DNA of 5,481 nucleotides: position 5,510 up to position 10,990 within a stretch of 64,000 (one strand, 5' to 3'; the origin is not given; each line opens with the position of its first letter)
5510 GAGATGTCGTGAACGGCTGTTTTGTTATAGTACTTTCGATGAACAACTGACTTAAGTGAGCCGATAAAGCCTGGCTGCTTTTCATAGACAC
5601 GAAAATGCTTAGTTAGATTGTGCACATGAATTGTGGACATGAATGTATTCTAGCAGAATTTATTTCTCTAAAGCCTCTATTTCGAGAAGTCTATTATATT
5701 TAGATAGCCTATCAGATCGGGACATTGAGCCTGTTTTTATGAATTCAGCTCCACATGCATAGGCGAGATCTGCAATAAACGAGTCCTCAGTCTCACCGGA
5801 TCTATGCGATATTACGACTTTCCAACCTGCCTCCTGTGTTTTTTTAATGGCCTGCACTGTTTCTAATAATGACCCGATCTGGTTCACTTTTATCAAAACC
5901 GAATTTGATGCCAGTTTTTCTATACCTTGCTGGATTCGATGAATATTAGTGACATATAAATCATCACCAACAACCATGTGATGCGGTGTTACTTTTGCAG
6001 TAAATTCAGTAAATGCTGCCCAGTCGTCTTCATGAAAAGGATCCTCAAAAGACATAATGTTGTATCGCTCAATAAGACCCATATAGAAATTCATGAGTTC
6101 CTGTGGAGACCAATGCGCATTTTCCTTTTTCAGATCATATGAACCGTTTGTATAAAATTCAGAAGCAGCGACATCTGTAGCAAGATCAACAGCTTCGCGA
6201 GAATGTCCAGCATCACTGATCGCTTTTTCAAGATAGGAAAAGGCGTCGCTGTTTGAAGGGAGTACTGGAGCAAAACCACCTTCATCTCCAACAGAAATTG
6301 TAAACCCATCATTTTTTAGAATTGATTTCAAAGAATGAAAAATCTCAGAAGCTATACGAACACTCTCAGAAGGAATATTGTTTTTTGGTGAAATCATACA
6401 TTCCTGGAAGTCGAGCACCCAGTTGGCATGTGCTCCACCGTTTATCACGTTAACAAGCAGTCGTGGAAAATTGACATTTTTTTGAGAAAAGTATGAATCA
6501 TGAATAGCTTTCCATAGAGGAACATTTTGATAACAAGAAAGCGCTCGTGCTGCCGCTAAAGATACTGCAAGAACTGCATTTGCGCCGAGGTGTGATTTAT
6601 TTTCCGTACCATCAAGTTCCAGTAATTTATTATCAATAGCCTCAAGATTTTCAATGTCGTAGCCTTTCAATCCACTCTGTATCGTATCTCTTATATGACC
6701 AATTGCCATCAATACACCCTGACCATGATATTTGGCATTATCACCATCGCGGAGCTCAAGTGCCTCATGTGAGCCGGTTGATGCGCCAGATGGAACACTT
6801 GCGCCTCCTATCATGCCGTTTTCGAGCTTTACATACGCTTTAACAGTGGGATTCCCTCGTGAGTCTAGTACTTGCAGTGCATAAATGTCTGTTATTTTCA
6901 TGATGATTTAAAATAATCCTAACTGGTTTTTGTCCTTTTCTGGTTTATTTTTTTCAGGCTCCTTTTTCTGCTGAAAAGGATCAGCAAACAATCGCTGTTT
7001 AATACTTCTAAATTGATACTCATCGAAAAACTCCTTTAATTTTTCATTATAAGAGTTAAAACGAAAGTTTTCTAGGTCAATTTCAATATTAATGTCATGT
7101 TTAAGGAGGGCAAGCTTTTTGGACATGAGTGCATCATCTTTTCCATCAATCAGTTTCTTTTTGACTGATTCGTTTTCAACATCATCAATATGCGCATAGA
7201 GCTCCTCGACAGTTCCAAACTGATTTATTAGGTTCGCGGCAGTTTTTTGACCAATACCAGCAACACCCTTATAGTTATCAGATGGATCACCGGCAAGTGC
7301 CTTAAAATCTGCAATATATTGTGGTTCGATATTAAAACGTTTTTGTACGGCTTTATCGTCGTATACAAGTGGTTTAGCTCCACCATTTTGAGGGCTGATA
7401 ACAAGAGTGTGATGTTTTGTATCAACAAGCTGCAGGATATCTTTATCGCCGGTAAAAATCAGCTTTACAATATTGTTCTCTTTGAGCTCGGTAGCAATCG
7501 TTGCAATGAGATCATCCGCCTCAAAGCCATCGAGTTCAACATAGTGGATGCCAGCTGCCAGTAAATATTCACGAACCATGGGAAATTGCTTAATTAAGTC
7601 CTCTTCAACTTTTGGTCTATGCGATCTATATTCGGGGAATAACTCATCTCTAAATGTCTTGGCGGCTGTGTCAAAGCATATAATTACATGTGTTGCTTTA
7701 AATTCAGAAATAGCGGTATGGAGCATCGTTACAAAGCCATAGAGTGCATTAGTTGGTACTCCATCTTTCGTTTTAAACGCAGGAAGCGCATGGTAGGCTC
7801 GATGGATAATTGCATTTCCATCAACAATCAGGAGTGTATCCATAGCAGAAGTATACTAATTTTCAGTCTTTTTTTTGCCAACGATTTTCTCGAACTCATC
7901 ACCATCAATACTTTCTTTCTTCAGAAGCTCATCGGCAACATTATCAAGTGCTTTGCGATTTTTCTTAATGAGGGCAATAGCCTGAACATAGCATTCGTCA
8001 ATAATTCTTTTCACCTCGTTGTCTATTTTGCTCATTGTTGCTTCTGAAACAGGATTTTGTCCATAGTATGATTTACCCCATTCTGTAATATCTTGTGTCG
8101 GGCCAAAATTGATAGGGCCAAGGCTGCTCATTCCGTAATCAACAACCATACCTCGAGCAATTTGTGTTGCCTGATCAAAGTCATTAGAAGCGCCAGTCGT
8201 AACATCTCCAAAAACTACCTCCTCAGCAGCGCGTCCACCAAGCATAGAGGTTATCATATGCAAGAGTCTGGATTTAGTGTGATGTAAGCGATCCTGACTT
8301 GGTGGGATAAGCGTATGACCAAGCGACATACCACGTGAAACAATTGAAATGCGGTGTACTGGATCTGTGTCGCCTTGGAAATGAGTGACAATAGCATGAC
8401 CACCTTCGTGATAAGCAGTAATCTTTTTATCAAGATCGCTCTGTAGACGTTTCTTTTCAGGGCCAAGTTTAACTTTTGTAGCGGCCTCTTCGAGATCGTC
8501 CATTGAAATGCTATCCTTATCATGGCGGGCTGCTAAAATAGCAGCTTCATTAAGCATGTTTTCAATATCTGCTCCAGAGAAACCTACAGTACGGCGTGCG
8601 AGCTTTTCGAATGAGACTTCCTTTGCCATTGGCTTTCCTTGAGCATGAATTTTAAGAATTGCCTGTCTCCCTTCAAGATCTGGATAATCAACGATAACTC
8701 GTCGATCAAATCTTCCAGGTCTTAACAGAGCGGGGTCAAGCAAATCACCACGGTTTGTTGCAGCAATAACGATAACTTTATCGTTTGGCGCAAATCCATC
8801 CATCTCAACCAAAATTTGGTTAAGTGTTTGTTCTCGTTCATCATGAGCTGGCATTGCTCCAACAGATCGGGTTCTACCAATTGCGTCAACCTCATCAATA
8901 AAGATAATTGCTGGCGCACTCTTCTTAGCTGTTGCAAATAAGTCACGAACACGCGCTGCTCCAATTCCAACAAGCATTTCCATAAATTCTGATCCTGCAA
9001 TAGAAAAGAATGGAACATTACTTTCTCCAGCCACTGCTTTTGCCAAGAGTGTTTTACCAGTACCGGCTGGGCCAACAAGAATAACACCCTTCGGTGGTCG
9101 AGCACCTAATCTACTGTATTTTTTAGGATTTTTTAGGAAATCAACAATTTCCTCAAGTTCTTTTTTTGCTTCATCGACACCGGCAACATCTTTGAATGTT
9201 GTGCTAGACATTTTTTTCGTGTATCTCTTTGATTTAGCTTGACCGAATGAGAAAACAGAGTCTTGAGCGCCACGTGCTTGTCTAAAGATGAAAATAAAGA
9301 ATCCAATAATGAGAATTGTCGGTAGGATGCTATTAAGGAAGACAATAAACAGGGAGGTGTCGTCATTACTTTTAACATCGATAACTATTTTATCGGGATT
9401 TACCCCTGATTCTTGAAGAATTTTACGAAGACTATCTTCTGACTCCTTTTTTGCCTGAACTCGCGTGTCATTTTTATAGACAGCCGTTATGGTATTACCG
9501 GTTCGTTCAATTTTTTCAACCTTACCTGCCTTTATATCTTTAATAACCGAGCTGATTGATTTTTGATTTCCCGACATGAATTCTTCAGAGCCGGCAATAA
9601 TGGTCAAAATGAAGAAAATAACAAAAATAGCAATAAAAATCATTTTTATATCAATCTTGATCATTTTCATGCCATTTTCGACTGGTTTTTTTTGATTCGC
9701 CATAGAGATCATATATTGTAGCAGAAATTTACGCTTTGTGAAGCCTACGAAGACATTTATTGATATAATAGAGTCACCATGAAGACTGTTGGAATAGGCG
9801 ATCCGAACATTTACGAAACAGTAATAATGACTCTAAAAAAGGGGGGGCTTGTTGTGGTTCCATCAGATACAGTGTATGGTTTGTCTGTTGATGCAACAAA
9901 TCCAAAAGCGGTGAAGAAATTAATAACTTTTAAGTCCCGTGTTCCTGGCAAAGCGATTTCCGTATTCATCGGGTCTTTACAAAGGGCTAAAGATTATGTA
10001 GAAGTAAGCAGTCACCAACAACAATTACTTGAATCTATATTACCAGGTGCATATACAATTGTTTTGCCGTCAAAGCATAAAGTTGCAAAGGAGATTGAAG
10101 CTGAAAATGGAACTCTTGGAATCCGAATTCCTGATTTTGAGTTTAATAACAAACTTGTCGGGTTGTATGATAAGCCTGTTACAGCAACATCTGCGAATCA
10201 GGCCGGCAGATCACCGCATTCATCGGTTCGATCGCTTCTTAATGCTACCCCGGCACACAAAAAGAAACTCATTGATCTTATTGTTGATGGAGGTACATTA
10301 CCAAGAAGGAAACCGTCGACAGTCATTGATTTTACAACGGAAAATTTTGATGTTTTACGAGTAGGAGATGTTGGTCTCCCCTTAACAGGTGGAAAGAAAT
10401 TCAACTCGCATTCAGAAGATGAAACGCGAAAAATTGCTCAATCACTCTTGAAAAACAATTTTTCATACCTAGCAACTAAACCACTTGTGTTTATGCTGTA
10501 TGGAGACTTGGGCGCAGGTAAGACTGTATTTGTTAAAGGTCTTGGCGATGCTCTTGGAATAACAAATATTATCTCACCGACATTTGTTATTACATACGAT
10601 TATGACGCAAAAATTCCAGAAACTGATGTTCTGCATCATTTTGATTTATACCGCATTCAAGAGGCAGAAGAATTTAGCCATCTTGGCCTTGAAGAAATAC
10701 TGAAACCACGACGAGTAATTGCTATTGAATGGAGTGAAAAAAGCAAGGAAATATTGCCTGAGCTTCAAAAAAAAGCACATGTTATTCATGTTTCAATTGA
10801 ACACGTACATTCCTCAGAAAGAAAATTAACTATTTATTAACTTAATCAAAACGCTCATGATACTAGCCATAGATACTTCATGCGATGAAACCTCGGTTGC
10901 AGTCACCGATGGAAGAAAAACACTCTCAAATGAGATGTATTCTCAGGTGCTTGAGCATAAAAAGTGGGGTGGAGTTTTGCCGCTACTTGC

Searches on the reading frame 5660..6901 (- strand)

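Call 69: search_protein_families(library=pfam, proteins=[window:5660-6901:-], max_evalue=0.00001)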
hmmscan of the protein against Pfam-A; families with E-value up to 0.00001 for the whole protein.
window:5660-6901:- (413 aa): 3 families
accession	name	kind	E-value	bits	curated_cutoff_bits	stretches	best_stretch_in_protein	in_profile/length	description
PF00113.28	Enolase_C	-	1.1e-92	310.9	21.5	1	146-409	5-278/296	Enolase, C-terminal TIM barrel domain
PF03952.21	Enolase_N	-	7.9e-49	165.6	35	1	3-132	1-130/131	Enolase, N-terminal domain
PF13378.12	MR_MLE_C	-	1.2e-06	28.9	29.4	1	261-392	52-178/219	Enolase C-terminal domain-like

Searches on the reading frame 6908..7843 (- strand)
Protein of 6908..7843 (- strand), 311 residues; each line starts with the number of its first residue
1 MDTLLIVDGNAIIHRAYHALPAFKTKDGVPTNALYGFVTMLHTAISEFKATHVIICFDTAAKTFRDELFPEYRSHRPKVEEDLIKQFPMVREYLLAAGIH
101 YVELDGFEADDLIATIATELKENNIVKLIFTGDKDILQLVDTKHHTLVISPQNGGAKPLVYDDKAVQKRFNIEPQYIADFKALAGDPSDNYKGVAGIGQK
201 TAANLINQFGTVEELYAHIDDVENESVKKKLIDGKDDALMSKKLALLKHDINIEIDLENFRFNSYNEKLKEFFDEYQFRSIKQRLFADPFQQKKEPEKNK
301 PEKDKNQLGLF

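Call 69: search_protein_families(library=pfam, proteins=[window:6908-7843:-], max_evalue=0.00001)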
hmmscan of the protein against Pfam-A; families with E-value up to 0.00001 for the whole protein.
window:6908-7843:- (311 aa): 2 families
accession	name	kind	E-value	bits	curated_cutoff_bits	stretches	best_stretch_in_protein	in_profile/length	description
PF02739.22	5_3_exonuc_N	-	9.8e-53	178.7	34.3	1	3-170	1-163/164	5'-3' exonuclease, N-terminal resolvase-like domain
PF01367.25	5_3_exonuc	-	1e-31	109.7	40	1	172-267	1-96/97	5'-3' exonuclease, C-terminal SAM fold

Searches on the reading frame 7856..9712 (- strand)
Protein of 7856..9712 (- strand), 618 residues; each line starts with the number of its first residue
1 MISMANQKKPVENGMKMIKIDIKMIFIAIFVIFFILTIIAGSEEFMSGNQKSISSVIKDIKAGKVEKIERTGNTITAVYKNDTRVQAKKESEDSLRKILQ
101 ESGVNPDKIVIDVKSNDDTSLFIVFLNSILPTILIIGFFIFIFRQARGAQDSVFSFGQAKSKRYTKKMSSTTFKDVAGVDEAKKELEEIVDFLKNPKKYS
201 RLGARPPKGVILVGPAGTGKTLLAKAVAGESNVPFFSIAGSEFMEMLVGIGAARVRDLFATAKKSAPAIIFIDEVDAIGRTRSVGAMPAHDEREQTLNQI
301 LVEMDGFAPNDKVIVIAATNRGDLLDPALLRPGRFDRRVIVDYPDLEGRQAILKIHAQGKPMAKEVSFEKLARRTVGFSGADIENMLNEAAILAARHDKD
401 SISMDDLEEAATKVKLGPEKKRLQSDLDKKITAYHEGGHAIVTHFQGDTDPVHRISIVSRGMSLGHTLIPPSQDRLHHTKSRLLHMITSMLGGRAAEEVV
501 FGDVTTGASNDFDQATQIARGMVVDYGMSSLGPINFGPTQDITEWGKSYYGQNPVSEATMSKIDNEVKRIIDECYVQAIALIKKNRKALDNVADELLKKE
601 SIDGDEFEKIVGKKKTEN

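Call 69: search_protein_families(library=pfam, proteins=[window:7856-9712:-], max_evalue=0.00001)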
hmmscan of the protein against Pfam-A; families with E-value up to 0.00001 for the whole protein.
window:7856-9712:- (618 aa): 5 families
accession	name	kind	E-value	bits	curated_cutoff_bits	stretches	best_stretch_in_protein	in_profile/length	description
PF01434.24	Peptidase_M41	-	6e-64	215.9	29.9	1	424-610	3-191/191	Peptidase family M41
PF00004.35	AAA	-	3.9e-44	150.7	21.2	1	210-342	1-130/131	ATPase family associated with various cellular activities (AAA)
PF17862.7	AAA_lid_3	-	2.2e-15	56.3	27.2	1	366-409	2-45/45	AAA+ lid domain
PF07728.20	AAA_5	-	4.8e-08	33.6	22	1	209-330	1-136/139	AAA domain (dynein-related subfamily)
PF23902.1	AAA_lid_PRS2_C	-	5.7e-06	26.8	34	0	348-414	3-70/73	PRS2 AAA+ lid C-terminal domain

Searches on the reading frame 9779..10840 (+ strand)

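Call 69: search_protein_families(library=pfam, proteins=[window:9779-10840:+], max_evalue=0.00001)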
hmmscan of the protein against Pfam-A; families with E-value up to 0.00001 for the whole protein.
window:9779-10840:+ (353 aa): 2 families
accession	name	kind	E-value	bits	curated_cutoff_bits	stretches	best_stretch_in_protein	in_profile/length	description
PF01300.24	Sua5_yciO_yrdC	-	3.4e-43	147.6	25.1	1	19-196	3-178/178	Telomere recombination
PF02367.23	TsaE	-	6.3e-31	107.4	26.6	1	211-348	2-126/128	Threonylcarbamoyl adenosine biosynthesis protein TsaE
